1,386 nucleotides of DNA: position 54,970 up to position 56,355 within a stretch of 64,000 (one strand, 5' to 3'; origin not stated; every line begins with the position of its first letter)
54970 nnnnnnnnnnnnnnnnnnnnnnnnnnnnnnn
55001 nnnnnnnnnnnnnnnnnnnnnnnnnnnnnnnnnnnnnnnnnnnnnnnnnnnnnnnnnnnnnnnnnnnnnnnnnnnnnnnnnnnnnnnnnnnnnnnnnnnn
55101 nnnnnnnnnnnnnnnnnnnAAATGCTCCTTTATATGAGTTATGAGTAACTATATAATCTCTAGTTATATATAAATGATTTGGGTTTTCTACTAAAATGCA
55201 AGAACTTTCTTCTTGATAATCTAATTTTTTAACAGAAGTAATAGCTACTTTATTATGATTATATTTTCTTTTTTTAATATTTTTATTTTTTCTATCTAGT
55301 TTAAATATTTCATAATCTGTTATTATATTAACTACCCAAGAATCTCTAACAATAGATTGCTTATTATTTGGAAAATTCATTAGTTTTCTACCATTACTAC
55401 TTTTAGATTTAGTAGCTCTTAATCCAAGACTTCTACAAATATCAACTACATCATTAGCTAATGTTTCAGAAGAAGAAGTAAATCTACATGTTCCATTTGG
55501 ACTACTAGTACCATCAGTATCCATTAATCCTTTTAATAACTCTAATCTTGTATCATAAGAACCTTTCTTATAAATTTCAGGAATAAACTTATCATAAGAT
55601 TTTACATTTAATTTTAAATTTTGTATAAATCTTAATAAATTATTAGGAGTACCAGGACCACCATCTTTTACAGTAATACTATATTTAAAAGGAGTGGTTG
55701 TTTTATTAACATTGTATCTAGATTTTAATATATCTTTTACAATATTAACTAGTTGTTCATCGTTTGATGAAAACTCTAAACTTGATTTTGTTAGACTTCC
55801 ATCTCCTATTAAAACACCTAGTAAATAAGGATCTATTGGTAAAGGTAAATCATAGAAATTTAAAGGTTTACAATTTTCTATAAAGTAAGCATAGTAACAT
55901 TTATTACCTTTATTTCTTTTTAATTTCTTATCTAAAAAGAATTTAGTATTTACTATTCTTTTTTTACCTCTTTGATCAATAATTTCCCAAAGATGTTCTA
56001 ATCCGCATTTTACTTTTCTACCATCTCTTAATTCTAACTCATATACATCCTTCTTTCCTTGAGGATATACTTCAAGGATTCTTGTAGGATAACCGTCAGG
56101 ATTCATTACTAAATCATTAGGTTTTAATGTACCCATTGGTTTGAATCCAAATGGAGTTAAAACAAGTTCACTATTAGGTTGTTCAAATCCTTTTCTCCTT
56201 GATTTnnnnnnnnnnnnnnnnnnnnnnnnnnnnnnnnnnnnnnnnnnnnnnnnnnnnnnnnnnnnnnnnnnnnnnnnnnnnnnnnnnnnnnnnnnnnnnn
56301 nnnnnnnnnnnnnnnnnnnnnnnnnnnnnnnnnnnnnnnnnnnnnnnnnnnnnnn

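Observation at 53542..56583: Intein with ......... endonuclease interrupting the terminase large subunit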

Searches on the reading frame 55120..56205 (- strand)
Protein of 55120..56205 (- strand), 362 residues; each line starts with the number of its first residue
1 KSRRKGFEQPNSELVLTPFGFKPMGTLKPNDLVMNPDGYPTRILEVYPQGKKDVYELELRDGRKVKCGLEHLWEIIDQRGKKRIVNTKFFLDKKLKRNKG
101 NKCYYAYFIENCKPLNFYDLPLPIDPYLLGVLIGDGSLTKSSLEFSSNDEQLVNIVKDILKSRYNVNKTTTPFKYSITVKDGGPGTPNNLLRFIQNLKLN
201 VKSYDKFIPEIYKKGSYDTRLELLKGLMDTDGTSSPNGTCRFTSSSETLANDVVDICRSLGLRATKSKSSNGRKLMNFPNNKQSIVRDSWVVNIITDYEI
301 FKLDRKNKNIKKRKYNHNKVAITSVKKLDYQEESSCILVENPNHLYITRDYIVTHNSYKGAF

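Call 8: search_solved_structures(query=window:55120-56205:-, max_evalue=1, show_alignments=3)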
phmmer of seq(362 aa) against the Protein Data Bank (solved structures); distinct sequences matched with E-value up to 1: 22.
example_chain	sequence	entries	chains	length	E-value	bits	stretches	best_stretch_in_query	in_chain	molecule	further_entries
6riz_A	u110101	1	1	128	1.5e-10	43.7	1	15-75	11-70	gp41-1 intein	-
6qaz_A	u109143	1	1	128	1.2e-08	37.4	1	15-74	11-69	cyanophage-like gp41-1 intein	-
6bs8_A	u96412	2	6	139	1.7e-05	27.1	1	16-74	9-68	Replicative DNA helicase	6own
6rix_A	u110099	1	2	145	0.00018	23.7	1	17-74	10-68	Replicative DNA helicase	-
6riy_A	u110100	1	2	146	0.00048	22.3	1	17-74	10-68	Replicative DNA helicase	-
2cw7_A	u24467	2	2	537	0.0011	21.1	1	200-272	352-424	Endonuclease PI-PkoII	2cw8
1um2_A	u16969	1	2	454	0.004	19.3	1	125-265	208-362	ENDONUCLEASE PI-SCEI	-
1dfa_A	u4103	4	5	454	0.004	19.3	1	125-265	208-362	PI-SCEI ENDONUCLEASE | ENDONUCLEASE PI-SCEI | PI-SCEI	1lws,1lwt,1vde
1ef0_A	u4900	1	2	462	0.004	19.2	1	125-265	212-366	PI-SCEI ENDONUCLEASE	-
1jva_A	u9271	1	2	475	0.0042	19.2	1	125-265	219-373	VMA1-DERIVED HOMING ENDONUCLEASE X10SSS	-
5ak9_A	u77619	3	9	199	0.17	13.9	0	124-152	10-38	HOMING ENDONUCLEASE I-DMOI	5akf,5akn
6owu_A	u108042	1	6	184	0.49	12.4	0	287-358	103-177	PRP8 protein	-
1b24_A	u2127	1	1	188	0.55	12.2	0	124-149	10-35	Homing endonuclease I-DmoI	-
4un7_G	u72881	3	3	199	0.65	12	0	124-150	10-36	HOMING ENDONUCLEASE I-DMOI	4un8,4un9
2vs7_A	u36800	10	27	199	0.66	12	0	124-150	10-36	HOMING ENDONUCLEASE I-DMOI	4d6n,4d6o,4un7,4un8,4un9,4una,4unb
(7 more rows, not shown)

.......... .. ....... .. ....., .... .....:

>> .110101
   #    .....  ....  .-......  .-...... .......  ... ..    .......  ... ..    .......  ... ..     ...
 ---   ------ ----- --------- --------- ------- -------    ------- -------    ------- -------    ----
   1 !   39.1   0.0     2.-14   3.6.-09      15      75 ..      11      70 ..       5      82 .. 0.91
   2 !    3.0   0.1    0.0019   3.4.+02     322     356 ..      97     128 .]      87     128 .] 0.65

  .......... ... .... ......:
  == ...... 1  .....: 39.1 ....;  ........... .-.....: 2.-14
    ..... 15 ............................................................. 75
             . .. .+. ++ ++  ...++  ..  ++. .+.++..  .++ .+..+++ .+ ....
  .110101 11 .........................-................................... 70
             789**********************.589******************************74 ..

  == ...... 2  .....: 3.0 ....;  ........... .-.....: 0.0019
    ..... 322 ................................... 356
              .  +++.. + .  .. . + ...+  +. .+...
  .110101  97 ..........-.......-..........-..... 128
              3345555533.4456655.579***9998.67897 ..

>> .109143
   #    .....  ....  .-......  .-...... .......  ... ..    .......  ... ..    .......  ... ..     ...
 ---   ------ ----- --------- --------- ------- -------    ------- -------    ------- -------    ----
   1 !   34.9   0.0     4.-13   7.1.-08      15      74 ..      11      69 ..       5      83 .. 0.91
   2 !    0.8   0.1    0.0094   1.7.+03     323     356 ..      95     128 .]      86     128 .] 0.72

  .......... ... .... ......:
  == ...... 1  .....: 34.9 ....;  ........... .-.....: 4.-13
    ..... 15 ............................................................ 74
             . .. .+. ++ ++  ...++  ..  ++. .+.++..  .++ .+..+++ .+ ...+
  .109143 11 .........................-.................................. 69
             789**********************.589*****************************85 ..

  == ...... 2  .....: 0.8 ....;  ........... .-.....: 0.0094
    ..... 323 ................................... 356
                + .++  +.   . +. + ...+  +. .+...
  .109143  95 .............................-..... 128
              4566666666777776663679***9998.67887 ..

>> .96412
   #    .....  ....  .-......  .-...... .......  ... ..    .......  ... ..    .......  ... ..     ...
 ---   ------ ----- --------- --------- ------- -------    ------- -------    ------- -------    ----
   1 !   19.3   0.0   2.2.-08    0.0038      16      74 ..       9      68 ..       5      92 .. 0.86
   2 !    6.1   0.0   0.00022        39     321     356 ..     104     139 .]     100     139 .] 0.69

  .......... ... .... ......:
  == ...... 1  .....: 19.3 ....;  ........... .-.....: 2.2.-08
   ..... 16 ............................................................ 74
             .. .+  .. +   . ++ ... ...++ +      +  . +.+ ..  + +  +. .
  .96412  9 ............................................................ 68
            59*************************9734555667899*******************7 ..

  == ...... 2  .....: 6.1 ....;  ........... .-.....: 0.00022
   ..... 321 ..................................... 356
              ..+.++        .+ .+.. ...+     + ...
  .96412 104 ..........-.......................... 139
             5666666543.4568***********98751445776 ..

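Call 12: find_homologous_proteins(query=window:55138-56184:-, max_evalue=0.00001)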
Query seq(349 aa) (349 aa): 235 proteins with E <= 0.00001 among 2231 candidates; the best 120 are listed.
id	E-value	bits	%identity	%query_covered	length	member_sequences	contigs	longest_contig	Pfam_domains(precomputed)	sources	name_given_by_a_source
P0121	5.7e-80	287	44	100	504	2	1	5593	PF14528.12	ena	-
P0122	5.0e-68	248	52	69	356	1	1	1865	PF14528.12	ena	-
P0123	2.1e-67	246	40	100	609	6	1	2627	PF05204.20,PF14528.12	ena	-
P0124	9.1e-64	234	37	99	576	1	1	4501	PF14528.12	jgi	-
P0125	1.3e-63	233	38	100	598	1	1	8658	PF14528.12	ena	-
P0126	5.9e-60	221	39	100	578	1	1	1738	PF05204.20,PF14528.12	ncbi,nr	ncbi:MAG TPA: LAGLIDADG family homing endonuclease, partial [Candidatus Dojkabacteria bacterium]|nr:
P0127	2.1e-55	206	40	100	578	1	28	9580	PF13604.13,PF13245.13,PF14528.12,PF02562.23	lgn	-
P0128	4.9e-54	202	35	100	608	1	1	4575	PF14528.12,PF02562.23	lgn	-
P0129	2.6e-53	199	39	100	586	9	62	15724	PF13479.13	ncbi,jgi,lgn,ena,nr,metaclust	ncbi:MAG: AAA family ATPase [Candidatus Marinimicrobia bacterium]|jgi:hypothetical protein|nr:AAA fa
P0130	1.8e-52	196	37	100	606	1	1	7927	PF14528.12,PF02562.23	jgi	-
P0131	1.9e-52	196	36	100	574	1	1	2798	PF21241.3,PF14528.12,PF04851.22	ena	-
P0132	3.2e-52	196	37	100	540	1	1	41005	-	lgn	-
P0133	5.5e-52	195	38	100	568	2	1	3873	PF14528.12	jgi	jgi:hypothetical protein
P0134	2.4e-51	193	34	100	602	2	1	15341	PF13245.13,PF14528.12,PF02562.23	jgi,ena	-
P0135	2.8e-51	193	36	100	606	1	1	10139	PF14528.12,PF02562.23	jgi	jgi:phosphate starvation-inducible protein PhoH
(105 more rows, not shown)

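Call 45: predict_structure(alignment_id=A1)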
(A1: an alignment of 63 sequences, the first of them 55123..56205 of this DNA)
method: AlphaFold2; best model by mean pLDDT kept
length: 361 residues; sequences in the alignment: 63
mean_pLDDT: 92.6   pTM: 0.91
mean pLDDT of the five models: 92.6, 92.3, 92.3, 91.6, 91.4
residues with pLDDT >= 90: 310; 70-90: 29; 50-70: 17; < 50: 5
segments of 3 or more residues with pLDDT < 50: 1-4
pLDDT, mean of each block of 10 residues (from residue 1): 64 97 98 98 95 98 97 95 95 95 96 95 98 92 95 98 96 96 88 96 97 97 98 95 97 98 94 61 81 95 97 79 98 96 95 79 39
secondary structure, 60 per line:
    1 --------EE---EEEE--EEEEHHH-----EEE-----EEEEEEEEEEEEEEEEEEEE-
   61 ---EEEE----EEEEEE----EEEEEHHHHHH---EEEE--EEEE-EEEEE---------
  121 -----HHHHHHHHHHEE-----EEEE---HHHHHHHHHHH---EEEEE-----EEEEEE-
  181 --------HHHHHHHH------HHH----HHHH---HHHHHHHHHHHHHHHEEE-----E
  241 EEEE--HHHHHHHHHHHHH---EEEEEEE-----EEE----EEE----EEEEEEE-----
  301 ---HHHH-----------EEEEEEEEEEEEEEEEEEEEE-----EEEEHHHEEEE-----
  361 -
elements in order: E14-17 E20-23 E32-34 E40-59 E64-67 E72-77 E82-86 H87-92 E96-99 E102-105 E107-111 H126-135 E143-146 H150-160 E164-168 E174-179 H189-196 H210-213 H217-231 E232-234 E240-244 H247-259 E263-269 E275-277 E282-284 E289-295 H304-307 E319-339 E345-348 E352-355

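Call 48: fold_search(model_id=the predicted structure, library=pdb)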
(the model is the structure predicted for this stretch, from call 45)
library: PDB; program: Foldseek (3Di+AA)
matches with E <= 10: 538; with E <= 0.001: 70
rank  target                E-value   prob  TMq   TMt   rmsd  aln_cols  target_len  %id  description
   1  1ef0_A                3.0e-20  1.00  0.69  0.60   7.0       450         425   14  CRYSTAL STRUCTURE OF PI-SCEI MINIPRECURSOR (released 2000-06-07)
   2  1vde_A                1.1e-18  1.00  0.69  0.59   8.1       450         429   15  PI-SCEI, A HOMING ENDONUCLEASE WITH PROTEIN SPLICING ACTIVITY (released 1998-04-08)
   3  1jva_B                3.1e-18  1.00  0.70  0.60   9.0       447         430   14  CRYSTAL STRUCTURE OF THE VMA1-DERIVED ENDONUCLEASE BEARING THE N AND C EXTEIN PROPEPTIDES (released 2002-08-29)
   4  7qsu                  4.5e-18  1.00  0.59  0.58   6.3       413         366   15  Crystal structure of homing endonuclease-associated TliVMA intein (C1A, d333-339) (released 2022-03-30)
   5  1vde_B                6.0e-18  1.00  0.70  0.60   7.9       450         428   15  PI-SCEI, A HOMING ENDONUCLEASE WITH PROTEIN SPLICING ACTIVITY (released 1998-04-08)
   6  1lwt_A                6.8e-18  1.00  0.73  0.60   7.8       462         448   15  Crystal structure of the intein homing endonuclease PI-SceI bound to its substrate DNA (Ca2+ free) (released 2002-09-27)
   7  1jva_A                7.7e-18  1.00  0.67  0.58   9.6       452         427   14  CRYSTAL STRUCTURE OF THE VMA1-DERIVED ENDONUCLEASE BEARING THE N AND C EXTEIN PROPEPTIDES (released 2002-08-29)
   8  1um2_B                1.2e-17  1.00  0.70  0.61   9.0       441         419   14  Crystal Structure of the Vma1-Derived Endonuclease with the Ligated Extein Segment (released 2004-09-22)
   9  1lws_A                1.6e-17  1.00  0.68  0.59   8.4       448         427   14  Crystal structure of the intein homing endonuclease PI-SceI bound to its recognition sequence (released 2002-09-27)
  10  1ef0_B                1.1e-16  1.00  0.66  0.61   8.1       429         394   14  CRYSTAL STRUCTURE OF PI-SCEI MINIPRECURSOR (released 2000-06-07)
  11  1dfa                  1.9e-16  1.00  0.66  0.60   7.0       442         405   15  CRYSTAL STRUCTURE OF PI-SCEI IN C2 SPACE GROUP (released 1999-12-08)
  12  7qss                  8.4e-16  1.00  0.57  0.49   8.3       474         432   14  Crystal structure of homing endonuclease-associated TliVMA intein (C1A) (released 2022-03-30)
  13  1um2_A                1.6e-15  1.00  0.68  0.60   9.0       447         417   14  Crystal Structure of the Vma1-Derived Endonuclease with the Ligated Extein Segment (released 2004-09-22)
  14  7qst                  7.7e-14  1.00  0.61  0.61   7.7       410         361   15  Crystal structure of homing endonuclease-associated PhoVMA intein (C1A) (released 2022-03-30)
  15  1dq3                  6.2e-12  1.00  0.63  0.52   6.0       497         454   13  CRYSTAL STRUCTURE OF AN ARCHAEAL INTEIN-ENCODED HOMING ENDONUCLEASE PI-PFUI (released 2000-07-05)
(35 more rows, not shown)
